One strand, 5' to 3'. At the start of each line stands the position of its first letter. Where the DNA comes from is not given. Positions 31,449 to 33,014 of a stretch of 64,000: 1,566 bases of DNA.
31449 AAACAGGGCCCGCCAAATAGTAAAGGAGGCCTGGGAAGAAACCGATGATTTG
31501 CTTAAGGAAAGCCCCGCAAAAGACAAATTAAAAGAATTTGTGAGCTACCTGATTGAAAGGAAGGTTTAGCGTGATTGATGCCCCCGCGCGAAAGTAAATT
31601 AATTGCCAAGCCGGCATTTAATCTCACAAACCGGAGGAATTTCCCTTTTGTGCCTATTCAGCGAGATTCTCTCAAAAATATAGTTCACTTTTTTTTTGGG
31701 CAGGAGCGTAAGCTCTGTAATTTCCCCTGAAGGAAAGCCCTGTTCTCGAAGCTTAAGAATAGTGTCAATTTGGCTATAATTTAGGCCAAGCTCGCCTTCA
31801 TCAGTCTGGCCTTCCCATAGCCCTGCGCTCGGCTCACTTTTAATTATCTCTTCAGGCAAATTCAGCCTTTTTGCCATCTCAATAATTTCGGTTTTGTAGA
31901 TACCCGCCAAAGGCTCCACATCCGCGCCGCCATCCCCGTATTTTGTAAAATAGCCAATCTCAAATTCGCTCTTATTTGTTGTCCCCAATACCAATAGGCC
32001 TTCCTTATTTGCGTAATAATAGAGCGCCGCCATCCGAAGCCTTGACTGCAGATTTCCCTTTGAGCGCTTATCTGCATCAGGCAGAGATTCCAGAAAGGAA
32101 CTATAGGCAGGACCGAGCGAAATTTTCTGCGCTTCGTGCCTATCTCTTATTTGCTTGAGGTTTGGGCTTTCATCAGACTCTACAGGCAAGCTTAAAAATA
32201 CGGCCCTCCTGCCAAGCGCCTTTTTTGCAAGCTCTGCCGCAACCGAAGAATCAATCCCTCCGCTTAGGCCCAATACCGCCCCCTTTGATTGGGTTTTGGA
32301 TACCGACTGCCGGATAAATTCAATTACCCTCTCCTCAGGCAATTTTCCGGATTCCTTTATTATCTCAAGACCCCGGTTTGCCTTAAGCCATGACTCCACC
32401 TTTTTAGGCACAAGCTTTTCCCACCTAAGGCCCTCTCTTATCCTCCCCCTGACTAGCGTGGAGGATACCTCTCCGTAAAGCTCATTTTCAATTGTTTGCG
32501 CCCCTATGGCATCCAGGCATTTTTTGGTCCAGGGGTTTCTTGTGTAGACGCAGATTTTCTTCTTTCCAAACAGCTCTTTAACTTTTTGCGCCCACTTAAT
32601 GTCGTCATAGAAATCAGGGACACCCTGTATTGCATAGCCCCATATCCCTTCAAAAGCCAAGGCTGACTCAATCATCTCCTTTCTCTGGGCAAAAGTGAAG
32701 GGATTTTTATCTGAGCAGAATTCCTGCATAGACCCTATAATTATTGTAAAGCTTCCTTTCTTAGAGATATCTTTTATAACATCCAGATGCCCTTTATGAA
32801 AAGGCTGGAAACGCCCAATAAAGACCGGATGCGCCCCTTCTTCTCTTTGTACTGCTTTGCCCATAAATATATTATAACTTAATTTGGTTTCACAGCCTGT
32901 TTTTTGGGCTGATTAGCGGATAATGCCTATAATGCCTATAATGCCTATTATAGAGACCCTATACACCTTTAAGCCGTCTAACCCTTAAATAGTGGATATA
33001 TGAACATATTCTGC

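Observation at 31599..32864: NadM (NMN/NaMN adenylyltransferase) fused to NadE (NAD synthetase), joining the last two NAD biosynthesis steps in one polypeptide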

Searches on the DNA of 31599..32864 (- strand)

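Call 38: search_rna_families(sources=[L009, L007, L008, L001], threshold=gathering)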
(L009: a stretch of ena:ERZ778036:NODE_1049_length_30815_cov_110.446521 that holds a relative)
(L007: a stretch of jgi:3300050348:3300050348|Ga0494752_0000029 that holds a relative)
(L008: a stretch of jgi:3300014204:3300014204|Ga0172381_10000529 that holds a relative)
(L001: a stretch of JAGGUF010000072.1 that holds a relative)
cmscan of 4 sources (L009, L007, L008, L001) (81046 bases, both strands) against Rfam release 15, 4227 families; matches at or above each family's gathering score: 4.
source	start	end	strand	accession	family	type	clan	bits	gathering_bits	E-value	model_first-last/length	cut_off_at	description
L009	5332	6895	+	RF00177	SSU_rRNA_bacteria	Gene; rRNA;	CL00111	1291.2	50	0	1-1533/1533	no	Bacterial small subunit ribosomal RNA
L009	19608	19679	+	RF00005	tRNA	Gene; tRNA;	CL00001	69.3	29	6.3e-13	1-71/71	no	tRNA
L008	18095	18180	+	RF00005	tRNA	Gene; tRNA;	CL00001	57.9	29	8.4e-10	1-71/71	no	tRNA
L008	14076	14161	-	RF00005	tRNA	Gene; tRNA;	CL00001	52.4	29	2.7e-08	1-71/71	no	tRNA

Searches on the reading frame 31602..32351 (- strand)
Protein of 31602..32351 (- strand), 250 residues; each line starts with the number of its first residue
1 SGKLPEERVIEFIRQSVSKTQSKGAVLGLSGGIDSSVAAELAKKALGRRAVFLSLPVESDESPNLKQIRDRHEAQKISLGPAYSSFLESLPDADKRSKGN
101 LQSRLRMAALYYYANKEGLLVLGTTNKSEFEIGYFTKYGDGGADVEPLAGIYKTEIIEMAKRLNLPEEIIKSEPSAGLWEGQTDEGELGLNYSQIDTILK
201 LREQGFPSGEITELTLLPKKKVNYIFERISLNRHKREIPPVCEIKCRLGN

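Call 29: search_solved_structures(query=window:31602-32351:-, max_evalue=1e-25, show_alignments=5)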
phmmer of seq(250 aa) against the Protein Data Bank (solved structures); distinct sequences matched with E-value up to 1e-25: 7.
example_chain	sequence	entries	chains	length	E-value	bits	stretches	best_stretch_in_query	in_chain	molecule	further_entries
2e18_A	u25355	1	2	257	2.2e-53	184.5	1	7-239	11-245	NH(3)-dependent NAD(+) synthetase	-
3p52_A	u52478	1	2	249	1.5e-41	145.8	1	7-244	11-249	NH(3)-dependent NAD(+) synthetase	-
3fiu_A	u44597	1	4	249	1.9e-41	145.5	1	6-200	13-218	NH(3)-dependent NAD(+) synthetase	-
1xng_A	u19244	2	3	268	1.8e-37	132.5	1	10-242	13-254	NH(3)-dependent NAD(+) synthetase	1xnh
1ee1_A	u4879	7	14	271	3.3e-31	112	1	7-210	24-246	NH(3)-DEPENDENT NAD(+) SYNTHETASE | NAD SYNTHETASE | PROTEIN (NAD SYNTHETASE)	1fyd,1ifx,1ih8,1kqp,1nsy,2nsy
2pz8_A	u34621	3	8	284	1.9e-28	102.9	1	8-201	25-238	NH(3)-dependent NAD(+) synthetase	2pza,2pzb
4xfd_A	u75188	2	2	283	1.5e-26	96.7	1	8-200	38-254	NH(3)-dependent NAD(+) synthetase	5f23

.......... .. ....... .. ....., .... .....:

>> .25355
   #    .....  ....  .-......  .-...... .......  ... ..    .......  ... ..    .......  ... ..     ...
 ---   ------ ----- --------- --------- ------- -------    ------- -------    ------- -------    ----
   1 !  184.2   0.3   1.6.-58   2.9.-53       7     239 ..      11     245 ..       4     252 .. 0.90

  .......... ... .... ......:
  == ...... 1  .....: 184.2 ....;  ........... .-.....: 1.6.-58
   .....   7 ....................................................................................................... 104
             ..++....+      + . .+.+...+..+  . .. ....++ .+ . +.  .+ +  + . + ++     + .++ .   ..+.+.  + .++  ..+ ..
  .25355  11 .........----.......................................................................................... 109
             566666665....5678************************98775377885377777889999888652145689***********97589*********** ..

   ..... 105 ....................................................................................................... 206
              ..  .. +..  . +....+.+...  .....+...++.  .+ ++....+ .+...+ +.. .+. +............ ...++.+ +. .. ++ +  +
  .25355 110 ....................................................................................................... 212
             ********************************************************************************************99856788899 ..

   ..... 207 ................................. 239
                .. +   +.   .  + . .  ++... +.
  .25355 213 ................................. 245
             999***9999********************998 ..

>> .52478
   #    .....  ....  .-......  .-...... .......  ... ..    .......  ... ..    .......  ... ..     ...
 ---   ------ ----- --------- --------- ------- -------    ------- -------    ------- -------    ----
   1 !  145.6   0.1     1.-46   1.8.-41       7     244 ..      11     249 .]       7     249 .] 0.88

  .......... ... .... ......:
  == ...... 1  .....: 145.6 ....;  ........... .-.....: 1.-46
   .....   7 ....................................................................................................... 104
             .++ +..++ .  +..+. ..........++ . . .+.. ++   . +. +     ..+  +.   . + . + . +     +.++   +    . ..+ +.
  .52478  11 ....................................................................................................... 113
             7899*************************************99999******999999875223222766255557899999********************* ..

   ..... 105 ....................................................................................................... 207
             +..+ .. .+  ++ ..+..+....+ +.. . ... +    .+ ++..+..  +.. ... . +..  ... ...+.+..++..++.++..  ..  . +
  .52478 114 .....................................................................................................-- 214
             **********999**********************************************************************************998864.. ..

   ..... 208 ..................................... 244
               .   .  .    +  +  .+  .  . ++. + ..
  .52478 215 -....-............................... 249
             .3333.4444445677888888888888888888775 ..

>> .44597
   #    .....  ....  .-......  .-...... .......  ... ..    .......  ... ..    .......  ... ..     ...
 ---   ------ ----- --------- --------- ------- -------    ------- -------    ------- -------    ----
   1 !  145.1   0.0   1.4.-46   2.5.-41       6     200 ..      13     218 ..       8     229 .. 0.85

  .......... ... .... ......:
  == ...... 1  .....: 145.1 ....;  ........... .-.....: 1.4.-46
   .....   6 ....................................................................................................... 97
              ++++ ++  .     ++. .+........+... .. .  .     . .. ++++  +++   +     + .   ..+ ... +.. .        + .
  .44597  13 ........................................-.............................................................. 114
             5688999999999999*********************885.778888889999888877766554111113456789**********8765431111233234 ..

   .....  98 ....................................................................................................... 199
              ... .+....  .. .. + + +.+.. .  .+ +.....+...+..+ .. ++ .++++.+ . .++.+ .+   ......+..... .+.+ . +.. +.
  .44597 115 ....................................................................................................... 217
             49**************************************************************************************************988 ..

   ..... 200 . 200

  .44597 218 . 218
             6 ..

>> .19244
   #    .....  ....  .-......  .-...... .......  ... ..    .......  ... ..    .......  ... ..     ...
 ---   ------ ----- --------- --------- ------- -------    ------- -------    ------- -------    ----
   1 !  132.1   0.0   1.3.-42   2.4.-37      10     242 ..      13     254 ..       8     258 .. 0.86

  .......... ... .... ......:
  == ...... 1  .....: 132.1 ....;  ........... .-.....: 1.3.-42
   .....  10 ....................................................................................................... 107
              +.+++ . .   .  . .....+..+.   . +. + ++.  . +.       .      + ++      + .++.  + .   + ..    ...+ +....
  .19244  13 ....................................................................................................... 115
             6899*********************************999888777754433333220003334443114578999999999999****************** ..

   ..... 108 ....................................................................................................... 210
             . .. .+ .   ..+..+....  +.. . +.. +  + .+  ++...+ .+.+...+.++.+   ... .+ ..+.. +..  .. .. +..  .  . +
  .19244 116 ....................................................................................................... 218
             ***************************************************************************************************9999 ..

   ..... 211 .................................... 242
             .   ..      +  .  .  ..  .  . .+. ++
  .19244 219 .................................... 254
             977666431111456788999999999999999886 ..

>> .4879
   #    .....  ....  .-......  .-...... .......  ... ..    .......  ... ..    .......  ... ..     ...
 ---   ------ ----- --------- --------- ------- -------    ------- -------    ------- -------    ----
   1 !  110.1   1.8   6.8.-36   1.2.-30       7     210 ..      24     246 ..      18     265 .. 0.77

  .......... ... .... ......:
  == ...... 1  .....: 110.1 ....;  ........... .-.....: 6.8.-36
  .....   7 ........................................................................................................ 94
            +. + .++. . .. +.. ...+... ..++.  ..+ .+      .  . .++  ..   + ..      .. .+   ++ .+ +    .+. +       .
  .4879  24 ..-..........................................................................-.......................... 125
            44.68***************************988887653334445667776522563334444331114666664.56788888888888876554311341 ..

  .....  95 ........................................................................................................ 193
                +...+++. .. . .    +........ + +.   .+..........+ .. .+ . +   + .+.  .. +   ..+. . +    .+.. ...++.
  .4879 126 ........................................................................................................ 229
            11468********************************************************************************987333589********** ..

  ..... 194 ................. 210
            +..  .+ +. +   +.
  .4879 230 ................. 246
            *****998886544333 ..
